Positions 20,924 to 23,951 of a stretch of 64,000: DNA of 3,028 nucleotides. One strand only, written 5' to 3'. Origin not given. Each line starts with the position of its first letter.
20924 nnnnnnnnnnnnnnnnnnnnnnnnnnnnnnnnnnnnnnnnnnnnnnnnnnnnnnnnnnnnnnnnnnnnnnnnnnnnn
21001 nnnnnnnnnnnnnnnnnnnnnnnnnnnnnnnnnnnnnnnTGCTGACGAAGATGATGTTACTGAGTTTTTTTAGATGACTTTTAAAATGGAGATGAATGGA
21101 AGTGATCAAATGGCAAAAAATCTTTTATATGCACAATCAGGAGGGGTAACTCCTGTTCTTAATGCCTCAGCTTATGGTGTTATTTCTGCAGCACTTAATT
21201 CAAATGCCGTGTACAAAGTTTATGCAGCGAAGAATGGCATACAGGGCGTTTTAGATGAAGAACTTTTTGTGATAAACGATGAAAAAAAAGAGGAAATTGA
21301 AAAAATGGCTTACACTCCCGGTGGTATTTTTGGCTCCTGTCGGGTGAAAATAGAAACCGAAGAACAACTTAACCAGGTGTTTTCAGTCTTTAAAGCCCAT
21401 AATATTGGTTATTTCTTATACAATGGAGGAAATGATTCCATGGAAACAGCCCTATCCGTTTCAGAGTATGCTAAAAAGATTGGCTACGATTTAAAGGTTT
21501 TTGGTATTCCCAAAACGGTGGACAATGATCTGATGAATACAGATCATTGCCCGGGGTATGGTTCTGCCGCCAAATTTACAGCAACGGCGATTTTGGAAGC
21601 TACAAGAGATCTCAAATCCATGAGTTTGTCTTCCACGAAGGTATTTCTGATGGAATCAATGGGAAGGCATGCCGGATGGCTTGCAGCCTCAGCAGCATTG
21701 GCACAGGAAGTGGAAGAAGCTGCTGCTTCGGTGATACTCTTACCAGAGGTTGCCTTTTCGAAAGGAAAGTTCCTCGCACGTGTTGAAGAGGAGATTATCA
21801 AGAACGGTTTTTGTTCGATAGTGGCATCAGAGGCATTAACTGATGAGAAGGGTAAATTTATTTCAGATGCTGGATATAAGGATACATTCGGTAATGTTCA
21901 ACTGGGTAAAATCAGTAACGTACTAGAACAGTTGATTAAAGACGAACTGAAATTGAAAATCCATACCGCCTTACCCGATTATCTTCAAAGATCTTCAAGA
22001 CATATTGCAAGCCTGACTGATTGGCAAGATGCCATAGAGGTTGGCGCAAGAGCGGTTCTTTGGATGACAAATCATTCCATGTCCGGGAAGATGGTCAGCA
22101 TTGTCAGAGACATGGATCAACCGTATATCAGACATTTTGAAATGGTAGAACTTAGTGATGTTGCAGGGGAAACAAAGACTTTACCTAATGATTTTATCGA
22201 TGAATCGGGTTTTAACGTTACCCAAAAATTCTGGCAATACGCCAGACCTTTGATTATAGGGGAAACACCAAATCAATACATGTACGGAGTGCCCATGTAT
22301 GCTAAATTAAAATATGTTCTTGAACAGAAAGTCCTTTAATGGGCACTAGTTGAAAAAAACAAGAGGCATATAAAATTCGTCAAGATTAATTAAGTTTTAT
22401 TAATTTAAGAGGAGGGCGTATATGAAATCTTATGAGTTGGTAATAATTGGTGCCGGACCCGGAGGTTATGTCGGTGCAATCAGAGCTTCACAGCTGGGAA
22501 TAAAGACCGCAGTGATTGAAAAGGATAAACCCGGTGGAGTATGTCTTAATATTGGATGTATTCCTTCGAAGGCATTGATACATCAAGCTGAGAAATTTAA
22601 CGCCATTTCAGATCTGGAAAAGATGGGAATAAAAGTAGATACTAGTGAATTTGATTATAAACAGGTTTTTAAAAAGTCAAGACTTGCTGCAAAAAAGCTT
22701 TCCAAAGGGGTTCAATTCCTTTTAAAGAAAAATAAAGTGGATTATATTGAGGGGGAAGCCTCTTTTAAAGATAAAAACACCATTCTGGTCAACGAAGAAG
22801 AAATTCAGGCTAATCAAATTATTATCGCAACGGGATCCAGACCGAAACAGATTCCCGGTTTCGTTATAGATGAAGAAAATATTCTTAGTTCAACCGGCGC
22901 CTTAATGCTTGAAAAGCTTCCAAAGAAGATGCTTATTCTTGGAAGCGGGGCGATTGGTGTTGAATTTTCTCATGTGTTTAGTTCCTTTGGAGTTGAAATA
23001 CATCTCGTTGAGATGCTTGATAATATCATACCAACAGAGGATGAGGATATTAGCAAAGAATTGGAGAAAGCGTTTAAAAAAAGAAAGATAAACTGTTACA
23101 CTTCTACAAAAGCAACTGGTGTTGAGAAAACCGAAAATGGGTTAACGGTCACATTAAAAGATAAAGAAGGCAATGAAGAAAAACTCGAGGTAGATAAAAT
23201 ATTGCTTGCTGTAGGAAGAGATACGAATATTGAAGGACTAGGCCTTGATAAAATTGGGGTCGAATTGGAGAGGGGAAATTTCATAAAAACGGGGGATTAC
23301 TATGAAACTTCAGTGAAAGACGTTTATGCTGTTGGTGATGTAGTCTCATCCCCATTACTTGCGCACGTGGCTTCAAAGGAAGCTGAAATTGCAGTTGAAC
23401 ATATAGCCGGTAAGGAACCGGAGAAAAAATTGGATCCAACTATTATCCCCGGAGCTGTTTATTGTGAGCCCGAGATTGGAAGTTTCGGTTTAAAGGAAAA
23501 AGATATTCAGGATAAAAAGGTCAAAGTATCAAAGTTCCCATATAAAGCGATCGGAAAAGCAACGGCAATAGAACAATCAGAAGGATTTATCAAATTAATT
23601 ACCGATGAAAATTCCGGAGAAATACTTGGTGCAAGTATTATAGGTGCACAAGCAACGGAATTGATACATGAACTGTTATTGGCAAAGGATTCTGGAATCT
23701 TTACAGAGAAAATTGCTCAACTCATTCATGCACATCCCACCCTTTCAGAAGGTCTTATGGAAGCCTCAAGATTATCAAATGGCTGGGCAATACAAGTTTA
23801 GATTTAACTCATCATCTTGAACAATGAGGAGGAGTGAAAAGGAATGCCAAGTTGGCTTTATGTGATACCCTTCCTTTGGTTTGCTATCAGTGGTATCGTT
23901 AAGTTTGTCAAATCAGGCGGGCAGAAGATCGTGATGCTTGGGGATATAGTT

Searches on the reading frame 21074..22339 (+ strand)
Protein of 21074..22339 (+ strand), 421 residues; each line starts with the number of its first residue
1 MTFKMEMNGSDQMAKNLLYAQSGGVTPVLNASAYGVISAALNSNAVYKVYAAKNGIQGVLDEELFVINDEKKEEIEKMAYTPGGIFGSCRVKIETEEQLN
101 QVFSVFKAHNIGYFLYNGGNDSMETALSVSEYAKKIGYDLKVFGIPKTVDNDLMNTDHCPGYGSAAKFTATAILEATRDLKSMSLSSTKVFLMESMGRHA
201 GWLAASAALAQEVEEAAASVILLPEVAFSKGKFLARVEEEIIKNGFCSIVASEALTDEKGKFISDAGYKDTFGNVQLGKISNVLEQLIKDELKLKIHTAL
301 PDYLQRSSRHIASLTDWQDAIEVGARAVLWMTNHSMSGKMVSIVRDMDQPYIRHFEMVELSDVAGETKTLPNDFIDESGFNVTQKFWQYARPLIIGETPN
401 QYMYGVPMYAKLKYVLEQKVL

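Call 7: search_protein_families(library=pfam, proteins=[window:21074-22339:+])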
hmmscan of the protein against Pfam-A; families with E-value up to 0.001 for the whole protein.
window:21074-22339:+ (421 aa): 1 family
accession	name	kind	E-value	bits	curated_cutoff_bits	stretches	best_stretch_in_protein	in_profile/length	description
PF00365.25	PFK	-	1.1e-52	179.6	30.9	1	19-329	4-275/277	Phosphofructokinase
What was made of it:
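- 21074..22339 (+): PPi-type phosphofructokinase (constant downstream neighbour). Pfam PFK (call 7).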

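Call 40: find_homologous_proteins(query=window:21074-22339:+, max_evalue=1e-60)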
Query window:21074-22339:+ (421 aa): 7993 proteins with E <= 1e-60 among 8000 candidates; the best 120 are listed.
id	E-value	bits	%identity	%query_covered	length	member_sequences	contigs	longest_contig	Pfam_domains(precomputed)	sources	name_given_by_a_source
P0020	5.5e-277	936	100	100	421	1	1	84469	PF00365.26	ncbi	-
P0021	1.5e-275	931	99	100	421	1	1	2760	PF00365.26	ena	-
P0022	7.5e-275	929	99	100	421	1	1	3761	PF00365.26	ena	-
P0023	3.5e-274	927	99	100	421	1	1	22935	PF00365.26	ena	-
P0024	6.2e-242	820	86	100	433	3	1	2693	PF00365.26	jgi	-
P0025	4.4e-239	811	88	97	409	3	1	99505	PF00365.26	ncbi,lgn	-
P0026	6.4e-239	810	88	97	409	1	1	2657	PF00365.26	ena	-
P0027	1.4e-238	809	88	97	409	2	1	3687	PF00365.26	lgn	-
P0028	3.1e-238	808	87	99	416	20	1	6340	PF00365.26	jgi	jgi:6-phosphofructokinase 1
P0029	1.5e-236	803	88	96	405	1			PF00365.26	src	-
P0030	4.7e-234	794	86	97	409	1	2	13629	PF00365.26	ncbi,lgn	ncbi:MAG: 6-phosphofructokinase [Thermotogota bacterium]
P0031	2.2e-233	792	86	97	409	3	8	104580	PF00365.26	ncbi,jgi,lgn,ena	-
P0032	7.6e-233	790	85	97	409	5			PF00365.26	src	-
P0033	1.6e-232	789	85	97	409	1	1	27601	PF00365.26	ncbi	ncbi:MAG: 6-phosphofructokinase [Thermotogota bacterium]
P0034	7.9e-225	764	81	95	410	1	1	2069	PF00365.26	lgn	-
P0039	1.5e-162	559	63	97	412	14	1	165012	PF00365.26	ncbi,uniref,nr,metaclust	ncbi:6-phosphofructokinase [Kosmotoga arenicorallina S304]|uniref:Pyrophosphate--fructose 6-phosphat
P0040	1.6e-159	549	61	97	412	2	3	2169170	PF00365.26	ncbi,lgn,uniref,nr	ncbi:6-phosphofructokinase [Kosmotoga pacifica]|uniref:Pyrophosphate--fructose 6-phosphate 1-phospho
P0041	1.0e-158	546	59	95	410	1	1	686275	PF00365.26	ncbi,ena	-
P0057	9.2e-149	514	57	97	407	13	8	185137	PF00365.26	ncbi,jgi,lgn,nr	ncbi:MAG: ATP-dependent phosphofructokinase / diphosphate-dependent phosphofructokinase [Mesotoga sp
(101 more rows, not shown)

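Call 41: find_encoding_contigs(protein=P0040, flank=2500, max_places=1)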
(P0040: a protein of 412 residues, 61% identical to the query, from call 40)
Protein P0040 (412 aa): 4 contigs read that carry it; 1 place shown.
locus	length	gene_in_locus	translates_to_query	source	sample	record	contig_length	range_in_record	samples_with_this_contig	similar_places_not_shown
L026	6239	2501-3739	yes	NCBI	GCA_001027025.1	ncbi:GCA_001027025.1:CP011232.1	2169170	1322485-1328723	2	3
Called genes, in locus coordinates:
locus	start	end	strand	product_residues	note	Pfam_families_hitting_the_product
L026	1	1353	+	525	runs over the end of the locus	PF00171:Aldedh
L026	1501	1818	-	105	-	-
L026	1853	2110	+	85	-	-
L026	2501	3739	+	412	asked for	PF00365:PFK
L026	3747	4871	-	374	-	PF00248:Aldo_ket_red, PF13183:Fer4_8 (weak), PF13187:Fer4_9, PF13534:Fer4_17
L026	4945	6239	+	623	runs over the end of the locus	PF00497:SBP_bac_3, PF01590:GAF, PF13185:GAF_2, PF00990:GGDEF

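Call 42: find_encoding_contigs(protein=P0039, flank=2500, max_places=1)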
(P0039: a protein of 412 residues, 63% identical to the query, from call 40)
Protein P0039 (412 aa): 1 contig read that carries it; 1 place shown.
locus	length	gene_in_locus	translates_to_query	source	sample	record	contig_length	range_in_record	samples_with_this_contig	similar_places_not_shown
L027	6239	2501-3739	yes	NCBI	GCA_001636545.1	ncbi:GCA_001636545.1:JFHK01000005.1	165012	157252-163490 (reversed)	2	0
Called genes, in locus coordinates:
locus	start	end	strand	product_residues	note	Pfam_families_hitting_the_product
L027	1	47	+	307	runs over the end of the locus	-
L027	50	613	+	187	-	-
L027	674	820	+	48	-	-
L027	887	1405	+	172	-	-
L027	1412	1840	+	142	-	PF03572:Peptidase_S41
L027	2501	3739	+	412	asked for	PF00365:PFK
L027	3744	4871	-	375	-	PF00248:Aldo_ket_red, PF13183:Fer4_8 (faint), PF13187:Fer4_9, PF13534:Fer4_17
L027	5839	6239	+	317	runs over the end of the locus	PF01590:GAF, PF13185:GAF_2, PF00990:GGDEF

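Call 43: find_encoding_contigs(protein=P0041, flank=2500, max_places=1)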
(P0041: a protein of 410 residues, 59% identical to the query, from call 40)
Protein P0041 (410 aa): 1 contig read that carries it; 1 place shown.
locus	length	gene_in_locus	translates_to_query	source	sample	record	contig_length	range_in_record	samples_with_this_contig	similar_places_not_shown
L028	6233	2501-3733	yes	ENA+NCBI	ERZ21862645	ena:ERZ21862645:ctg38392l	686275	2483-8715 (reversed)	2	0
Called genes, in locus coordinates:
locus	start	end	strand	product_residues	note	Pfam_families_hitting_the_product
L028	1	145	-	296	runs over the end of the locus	PF13353:Fer4_12 (weak), PF04055:Radical_SAM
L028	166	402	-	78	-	-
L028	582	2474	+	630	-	PF00456:Transketolase_N, PF13292:DXP_synthase_N (faint), PF00676:E1_dh (weak), PF02779:Transket_pyr, PF02780:Transketolase_C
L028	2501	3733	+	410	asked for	PF00365:PFK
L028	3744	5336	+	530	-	PF13487:HD_5, PF01966:HD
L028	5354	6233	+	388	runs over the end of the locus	PF00483:NTP_transferase, PF24894:Hexapep_GlmU, PF25084:LbH_EIF2B (faint), PF25087:GMPPB_C (weak), PF25247:LbH_GLGC (weak)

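Call 44: find_encoding_contigs(protein=P0057, flank=2500, max_places=1)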
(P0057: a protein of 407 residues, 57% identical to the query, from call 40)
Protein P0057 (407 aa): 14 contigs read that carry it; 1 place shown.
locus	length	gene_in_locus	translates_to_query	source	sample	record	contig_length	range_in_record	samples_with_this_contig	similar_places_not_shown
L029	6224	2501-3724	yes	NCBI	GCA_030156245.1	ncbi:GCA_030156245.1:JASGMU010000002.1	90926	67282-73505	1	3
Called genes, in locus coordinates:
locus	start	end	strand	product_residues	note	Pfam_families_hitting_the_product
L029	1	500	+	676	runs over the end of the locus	PF00801:PKD (faint), PF05345:He_PIG (faint), PF17892:Cadherin_5 (faint), PF18911:PKD_4 (faint), PF13750:Big_3_3 (faint), PF17963:Big_9 (weak), PF17803:Cadherin_4 (weak), PF17963:Big_9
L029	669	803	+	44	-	-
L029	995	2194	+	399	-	PF00155:Aminotran_1_2, PF01053:Cys_Met_Meta_PP (weak)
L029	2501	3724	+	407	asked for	PF00365:PFK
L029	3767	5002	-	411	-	PF21269:TreT_GT1, PF00534:Glycos_transf_1, PF13692:Glyco_trans_1_4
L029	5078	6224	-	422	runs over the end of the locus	PF01547:SBP_bac_1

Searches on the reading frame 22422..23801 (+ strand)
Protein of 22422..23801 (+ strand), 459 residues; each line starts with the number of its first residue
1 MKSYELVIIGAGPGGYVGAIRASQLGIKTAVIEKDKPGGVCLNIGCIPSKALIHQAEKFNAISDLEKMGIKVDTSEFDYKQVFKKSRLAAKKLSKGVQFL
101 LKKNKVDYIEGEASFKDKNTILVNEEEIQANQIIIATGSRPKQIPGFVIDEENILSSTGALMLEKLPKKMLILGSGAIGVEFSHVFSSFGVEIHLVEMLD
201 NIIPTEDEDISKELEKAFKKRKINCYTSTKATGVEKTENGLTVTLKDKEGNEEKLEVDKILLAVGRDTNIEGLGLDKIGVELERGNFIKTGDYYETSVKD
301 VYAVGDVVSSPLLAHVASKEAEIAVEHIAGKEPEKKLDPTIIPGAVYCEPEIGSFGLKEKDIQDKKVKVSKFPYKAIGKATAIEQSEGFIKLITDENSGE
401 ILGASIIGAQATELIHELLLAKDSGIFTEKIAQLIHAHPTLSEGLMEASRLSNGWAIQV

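Call 7: search_protein_families(library=pfam, proteins=[window:22422-23801:+])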
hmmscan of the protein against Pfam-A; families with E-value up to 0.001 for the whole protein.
window:22422-23801:+ (459 aa): 13 families
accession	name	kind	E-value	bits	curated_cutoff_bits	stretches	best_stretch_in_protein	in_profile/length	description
PF07992.20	Pyr_redox_2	-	4.6e-72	243.3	26.1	1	5-321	2-291/291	Pyridine nucleotide-disulphide oxidoreductase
PF02852.28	Pyr_redox_dim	-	3.6e-30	104.8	25.3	1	342-448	1-109/110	Pyridine nucleotide-disulphide oxidoreductase, dimerisation domain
PF00070.33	Pyr_redox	-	1.6e-19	70.6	22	1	169-247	1-81/82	Pyridine nucleotide-disulphide oxidoreductase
PF13738.12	Pyr_redox_3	-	2.5e-14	53.7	30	1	7-305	1-305/305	Pyridine nucleotide-disulphide oxidoreductase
PF03486.20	HI0933_like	-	1.2e-08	35.1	50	0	5-37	2-34/244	HI0933-like protein Rossmann domain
PF13434.12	Lys_Orn_oxgnase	-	8.3e-06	25.6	21.3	0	89-214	104-237/339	L-lysine 6-monooxygenase/L-ornithine 5-monooxygenase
PF01134.28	GIDA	-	8.5e-06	25.5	22.1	1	6-139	2-150/391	Glucose inhibited division protein A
PF01266.30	DAO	-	3.9e-05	23.8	27.9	0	212-290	153-231/353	FAD dependent oxidoreductase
PF00890.30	FAD_binding_2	-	6.5e-05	22.7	20.4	1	6-38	2-34/414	FAD binding domain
PF13450.12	NAD_binding_8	-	7.7e-05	23.3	21.9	0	8-42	1-36/68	NAD(P)-binding Rossmann-like domain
PF02737.24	3HCDH_N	-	0.00023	21.6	22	1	172-228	4-60/180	3-hydroxyacyl-CoA dehydrogenase, NAD binding domain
PF01494.25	FAD_binding_3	-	0.00062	19.5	22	0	5-36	3-34/349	FAD binding domain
PF12831.13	FAD_oxidored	-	0.00072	19.4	27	0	6-36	2-32/416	FAD dependent oxidoreductase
